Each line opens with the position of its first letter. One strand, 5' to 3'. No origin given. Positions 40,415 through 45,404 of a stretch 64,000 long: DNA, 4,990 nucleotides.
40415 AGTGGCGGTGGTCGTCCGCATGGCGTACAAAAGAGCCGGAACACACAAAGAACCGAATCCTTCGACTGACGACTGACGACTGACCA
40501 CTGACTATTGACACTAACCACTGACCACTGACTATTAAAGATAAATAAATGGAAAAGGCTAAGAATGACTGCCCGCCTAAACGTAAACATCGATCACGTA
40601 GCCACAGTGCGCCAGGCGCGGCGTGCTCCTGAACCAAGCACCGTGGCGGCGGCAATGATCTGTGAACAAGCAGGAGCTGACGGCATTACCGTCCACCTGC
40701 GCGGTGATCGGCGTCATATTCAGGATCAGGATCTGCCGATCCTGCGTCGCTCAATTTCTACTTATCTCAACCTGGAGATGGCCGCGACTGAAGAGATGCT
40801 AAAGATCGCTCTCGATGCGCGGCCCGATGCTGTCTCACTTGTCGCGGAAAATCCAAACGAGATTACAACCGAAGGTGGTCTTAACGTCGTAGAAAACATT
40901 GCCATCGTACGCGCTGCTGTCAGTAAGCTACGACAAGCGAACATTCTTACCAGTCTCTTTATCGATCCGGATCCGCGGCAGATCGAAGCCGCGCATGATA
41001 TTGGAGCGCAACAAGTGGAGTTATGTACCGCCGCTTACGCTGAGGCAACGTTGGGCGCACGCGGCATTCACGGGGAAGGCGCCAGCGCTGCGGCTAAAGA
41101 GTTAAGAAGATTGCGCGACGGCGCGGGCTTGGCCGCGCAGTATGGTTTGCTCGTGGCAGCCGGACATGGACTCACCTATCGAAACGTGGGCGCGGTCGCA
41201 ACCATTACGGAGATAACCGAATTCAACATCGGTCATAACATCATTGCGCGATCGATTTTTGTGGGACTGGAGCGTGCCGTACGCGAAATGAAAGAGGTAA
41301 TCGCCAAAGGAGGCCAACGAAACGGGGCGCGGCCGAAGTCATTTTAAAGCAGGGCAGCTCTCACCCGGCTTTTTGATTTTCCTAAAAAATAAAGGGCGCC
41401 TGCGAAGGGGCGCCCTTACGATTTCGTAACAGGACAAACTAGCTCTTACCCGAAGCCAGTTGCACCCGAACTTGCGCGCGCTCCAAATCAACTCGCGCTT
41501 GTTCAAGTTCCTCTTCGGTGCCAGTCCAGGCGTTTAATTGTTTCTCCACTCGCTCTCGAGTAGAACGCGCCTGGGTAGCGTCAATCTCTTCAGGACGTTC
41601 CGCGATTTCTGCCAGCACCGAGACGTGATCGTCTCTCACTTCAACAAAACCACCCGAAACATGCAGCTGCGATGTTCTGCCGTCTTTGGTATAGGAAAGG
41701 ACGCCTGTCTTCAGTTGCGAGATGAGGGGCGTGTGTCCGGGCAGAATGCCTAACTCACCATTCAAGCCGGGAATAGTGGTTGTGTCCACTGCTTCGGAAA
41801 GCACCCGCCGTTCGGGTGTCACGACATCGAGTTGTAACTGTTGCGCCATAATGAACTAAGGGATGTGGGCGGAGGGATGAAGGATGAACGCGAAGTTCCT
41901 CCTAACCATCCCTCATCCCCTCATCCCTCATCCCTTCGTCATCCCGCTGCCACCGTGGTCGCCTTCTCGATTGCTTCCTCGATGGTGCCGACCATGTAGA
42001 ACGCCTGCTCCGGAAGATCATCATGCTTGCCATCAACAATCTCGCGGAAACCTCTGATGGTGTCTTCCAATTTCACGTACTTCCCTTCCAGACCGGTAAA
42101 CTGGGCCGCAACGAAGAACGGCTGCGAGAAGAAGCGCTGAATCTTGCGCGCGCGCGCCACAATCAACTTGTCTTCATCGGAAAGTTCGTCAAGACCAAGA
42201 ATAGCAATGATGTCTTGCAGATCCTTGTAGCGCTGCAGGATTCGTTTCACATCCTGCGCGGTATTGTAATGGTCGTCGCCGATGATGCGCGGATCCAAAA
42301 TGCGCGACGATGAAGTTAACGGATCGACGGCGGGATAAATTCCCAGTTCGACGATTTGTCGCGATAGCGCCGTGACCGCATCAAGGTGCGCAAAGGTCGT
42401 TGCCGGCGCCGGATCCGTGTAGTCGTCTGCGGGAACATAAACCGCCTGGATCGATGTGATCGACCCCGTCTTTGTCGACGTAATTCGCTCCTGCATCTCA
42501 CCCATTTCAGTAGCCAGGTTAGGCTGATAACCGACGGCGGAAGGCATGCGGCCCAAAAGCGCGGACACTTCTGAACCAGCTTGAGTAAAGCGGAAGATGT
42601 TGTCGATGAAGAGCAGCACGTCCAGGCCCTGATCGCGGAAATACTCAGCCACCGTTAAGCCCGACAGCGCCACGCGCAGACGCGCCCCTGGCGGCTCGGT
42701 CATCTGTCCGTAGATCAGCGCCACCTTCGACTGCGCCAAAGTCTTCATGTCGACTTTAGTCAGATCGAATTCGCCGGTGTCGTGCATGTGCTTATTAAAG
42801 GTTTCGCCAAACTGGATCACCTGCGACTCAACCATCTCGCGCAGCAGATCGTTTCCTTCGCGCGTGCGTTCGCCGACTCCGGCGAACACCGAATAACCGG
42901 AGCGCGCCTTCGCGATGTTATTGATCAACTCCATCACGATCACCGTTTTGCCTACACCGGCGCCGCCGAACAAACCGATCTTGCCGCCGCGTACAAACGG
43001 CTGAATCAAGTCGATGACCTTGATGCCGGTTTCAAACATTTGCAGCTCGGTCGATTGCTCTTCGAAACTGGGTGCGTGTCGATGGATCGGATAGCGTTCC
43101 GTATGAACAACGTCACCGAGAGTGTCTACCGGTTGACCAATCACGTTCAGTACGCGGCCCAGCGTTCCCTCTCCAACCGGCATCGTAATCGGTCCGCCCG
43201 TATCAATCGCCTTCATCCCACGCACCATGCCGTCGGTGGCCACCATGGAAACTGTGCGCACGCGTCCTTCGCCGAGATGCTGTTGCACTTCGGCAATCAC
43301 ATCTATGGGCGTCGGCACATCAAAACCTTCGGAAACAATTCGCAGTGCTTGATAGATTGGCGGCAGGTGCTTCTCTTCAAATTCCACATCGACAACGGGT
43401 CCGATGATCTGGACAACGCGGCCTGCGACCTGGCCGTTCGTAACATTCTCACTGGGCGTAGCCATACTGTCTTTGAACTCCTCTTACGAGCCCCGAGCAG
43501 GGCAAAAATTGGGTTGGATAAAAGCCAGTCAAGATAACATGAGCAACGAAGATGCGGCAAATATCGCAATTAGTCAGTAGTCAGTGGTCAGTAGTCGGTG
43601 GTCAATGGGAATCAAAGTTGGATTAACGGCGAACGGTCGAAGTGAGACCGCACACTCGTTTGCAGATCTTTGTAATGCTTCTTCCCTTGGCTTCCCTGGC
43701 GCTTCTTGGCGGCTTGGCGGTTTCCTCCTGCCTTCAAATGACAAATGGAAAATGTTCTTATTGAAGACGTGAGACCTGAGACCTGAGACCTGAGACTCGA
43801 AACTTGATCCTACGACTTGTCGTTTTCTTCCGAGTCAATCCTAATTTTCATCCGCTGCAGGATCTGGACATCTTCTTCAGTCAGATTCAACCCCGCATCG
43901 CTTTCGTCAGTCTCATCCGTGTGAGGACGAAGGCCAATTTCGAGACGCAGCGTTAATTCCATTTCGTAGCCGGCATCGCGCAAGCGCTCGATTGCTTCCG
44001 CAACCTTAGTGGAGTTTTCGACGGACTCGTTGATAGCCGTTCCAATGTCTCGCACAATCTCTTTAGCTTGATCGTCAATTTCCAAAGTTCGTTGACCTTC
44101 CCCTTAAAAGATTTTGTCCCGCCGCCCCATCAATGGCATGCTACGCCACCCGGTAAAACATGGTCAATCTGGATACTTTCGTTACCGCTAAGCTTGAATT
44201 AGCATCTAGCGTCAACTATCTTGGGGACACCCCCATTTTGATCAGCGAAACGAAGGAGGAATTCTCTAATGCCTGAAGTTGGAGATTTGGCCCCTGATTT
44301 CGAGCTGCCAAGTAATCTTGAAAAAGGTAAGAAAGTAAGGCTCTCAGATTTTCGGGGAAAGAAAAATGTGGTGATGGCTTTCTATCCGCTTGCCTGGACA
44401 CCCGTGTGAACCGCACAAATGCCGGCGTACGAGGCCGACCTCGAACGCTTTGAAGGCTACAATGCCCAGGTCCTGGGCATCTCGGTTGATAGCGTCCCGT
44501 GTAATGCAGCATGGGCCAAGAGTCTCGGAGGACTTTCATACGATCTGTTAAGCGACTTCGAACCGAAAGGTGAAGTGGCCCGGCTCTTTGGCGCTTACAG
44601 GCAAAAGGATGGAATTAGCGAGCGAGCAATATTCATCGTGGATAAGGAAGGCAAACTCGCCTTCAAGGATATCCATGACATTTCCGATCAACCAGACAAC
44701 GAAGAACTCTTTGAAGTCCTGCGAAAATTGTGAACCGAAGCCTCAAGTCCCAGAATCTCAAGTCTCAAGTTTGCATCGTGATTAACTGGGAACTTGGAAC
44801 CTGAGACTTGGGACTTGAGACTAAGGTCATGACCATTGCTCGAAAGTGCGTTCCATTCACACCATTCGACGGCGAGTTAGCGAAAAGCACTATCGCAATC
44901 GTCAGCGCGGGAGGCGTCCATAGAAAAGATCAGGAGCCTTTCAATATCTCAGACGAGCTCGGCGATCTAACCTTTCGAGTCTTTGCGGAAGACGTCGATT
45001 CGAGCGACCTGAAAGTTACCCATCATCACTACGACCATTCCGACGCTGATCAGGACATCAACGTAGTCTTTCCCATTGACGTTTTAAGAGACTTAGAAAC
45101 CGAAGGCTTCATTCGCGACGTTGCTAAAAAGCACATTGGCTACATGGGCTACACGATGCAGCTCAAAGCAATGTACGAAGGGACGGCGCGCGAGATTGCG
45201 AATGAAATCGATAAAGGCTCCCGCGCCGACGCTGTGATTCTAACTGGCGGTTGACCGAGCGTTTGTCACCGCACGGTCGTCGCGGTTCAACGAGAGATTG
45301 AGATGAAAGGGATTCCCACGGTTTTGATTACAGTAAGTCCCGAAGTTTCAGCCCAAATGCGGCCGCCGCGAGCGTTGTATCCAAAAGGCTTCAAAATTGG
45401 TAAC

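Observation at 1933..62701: At least ten families of low-complexity 7-8-nt tandem-unit runs, mostly paired as long imperfect inverted repeats, occupy about 23 intergenic spacers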

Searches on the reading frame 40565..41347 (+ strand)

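Call 96: search_protein_families(library=pfam, proteins=[window:40565-41347:+], max_evalue=1e-10)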
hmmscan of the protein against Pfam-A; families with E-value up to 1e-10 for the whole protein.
window:40565-41347:+ (260 aa): 1 family
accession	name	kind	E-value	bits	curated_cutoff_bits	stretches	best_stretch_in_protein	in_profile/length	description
PF03740.19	PdxJ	-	1.5e-90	302.9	24.5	1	4-246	1-234/234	Pyridoxal phosphate biosynthesis protein PdxJ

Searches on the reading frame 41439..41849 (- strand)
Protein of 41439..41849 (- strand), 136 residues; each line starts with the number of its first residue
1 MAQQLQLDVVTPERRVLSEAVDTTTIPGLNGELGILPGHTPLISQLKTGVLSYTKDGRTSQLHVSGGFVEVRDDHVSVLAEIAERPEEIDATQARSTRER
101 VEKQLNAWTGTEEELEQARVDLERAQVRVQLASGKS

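Call 35: search_protein_families(library=pfam, proteins=[window:41439-41849:-], max_evalue=0.01)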
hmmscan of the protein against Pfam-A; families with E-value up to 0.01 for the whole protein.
window:41439-41849:- (136 aa): 2 families
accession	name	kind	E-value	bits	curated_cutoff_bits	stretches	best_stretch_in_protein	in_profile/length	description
PF02823.21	ATP-synt_DE_N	-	1.2e-26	93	27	1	5-82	1-79/80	ATP synthase, Delta/Epsilon chain, beta-sandwich domain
PF00401.25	ATP-synt_DE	-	8e-05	23.2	24.6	1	87-132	1-46/47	ATP synthase, Delta/Epsilon chain, long alpha-helix domain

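Call 36: find_encoding_contigs(protein=window:41439-41849:-, flank=10000, max_places=10)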
Protein window:41439-41849:- (136 aa): no gene with exactly this product is on record in the collection.

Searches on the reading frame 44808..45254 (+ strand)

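Call 96: search_protein_families(library=pfam, proteins=[window:44808-45254:+], max_evalue=1e-10)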
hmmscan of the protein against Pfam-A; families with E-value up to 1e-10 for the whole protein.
window:44808-45254:+ (148 aa): 1 family
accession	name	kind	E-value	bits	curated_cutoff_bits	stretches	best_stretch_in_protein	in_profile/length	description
PF07355.17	GRDB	-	1.2e-14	54.8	22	1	10-146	209-345/347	Glycine/sarcosine/betaine reductase selenoprotein B (GRDB)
